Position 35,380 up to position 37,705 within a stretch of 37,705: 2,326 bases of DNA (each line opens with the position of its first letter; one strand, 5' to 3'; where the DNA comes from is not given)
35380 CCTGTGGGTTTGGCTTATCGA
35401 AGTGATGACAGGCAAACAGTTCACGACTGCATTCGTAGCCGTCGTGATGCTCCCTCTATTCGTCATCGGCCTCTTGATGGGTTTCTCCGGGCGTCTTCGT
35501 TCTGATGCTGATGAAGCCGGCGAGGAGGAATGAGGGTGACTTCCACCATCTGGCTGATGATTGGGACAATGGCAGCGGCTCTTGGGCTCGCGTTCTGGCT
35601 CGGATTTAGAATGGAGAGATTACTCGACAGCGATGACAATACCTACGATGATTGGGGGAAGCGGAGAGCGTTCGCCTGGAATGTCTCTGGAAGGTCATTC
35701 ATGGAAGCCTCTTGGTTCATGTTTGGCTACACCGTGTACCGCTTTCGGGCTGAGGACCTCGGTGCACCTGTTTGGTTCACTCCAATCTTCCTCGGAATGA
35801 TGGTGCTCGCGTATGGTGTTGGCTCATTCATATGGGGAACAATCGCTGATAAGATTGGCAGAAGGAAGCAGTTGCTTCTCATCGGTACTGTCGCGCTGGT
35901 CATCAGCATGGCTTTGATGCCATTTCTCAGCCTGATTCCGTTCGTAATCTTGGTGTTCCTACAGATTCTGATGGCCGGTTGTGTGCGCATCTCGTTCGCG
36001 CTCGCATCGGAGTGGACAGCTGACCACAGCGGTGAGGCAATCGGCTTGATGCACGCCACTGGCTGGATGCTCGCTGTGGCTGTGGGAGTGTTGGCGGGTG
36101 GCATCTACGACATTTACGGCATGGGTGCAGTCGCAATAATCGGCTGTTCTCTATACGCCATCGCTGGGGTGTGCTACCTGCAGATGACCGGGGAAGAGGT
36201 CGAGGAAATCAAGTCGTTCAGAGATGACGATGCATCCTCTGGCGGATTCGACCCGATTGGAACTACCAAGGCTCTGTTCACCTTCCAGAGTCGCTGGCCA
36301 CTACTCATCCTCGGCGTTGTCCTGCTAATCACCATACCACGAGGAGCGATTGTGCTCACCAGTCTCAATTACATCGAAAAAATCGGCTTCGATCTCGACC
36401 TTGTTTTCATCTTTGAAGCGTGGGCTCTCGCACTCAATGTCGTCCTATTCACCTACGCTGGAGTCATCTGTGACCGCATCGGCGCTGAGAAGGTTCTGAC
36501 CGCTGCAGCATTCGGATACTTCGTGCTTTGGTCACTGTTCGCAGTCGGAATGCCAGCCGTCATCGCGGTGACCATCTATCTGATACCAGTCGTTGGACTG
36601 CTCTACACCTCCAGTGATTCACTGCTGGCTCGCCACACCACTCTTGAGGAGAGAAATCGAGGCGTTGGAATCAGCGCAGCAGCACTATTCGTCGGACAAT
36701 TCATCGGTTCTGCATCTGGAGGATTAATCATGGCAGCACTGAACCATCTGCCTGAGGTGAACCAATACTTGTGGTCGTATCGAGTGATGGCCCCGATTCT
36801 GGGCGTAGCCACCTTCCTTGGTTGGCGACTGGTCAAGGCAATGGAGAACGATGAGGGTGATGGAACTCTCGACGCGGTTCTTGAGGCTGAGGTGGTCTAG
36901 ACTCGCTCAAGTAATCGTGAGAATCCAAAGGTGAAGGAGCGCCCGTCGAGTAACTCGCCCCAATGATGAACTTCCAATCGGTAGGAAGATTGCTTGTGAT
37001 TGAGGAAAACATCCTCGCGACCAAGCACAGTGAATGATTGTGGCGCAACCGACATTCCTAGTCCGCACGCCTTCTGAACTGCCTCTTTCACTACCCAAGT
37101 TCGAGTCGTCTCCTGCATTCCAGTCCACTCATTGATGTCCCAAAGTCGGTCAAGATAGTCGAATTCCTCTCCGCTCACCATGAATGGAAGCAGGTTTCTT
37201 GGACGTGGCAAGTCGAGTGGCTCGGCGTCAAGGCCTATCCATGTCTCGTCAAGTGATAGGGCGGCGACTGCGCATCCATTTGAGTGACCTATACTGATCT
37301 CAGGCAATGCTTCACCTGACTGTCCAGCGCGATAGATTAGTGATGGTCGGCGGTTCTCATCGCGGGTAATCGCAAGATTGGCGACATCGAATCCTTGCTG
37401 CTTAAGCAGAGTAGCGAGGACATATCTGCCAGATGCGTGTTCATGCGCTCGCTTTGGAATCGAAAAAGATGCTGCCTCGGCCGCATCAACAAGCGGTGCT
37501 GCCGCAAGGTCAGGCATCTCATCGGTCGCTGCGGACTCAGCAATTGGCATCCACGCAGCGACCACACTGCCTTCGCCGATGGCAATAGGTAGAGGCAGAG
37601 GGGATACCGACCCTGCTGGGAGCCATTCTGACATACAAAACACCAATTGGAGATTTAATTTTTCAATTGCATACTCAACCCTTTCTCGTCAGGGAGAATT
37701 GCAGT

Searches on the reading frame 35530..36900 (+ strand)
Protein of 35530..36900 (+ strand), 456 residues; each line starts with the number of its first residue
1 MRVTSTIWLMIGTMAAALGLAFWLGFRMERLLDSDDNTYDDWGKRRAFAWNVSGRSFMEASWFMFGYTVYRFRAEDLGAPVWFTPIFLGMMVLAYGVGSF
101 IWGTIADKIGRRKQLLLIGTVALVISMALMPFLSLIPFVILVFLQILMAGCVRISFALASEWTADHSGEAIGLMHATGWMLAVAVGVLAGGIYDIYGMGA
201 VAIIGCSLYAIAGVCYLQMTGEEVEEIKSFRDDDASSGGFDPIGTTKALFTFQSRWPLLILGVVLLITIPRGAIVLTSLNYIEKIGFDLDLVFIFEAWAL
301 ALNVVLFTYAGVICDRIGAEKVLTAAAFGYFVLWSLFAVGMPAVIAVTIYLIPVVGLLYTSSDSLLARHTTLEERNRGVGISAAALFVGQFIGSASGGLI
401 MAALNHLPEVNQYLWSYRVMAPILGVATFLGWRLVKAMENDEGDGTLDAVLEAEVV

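Call 21: search_protein_families(library=pfam, proteins=[window:35530-36900:+], max_evalue=0.01)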
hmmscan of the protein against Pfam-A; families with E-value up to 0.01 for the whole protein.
window:35530-36900:+ (456 aa): 2 families
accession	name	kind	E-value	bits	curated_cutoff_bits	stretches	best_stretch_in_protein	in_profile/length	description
PF07690.21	MFS_1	-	8.8e-28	97.6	33.4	2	58-302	8-251/347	Major Facilitator Superfamily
PF12832.13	MFS_1_like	-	5.4e-12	45.9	25.2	1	96-401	48-362/373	MFS_1 like family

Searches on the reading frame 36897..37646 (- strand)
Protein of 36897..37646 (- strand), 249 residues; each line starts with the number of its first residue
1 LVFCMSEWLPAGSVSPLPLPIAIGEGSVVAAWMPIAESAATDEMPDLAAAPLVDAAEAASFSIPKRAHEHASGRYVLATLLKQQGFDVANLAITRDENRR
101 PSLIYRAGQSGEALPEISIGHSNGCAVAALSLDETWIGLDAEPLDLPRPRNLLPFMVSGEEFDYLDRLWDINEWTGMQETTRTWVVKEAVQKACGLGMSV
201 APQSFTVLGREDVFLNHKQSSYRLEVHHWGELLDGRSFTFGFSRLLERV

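Call 21: search_protein_families(library=pfam, proteins=[window:36897-37646:-], max_evalue=0.01)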
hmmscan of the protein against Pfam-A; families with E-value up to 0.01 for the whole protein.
window:36897-37646:- (249 aa): 2 families
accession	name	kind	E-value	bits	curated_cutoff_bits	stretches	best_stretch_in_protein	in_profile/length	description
PF01648.25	ACPS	-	5.7e-07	30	25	1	137-212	2-81/111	4'-phosphopantetheinyl transferase superfamily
PF17837.6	4PPT_N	-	0.00038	20.9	27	1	60-130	7-67/68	4'-phosphopantetheinyl transferase N-terminal domain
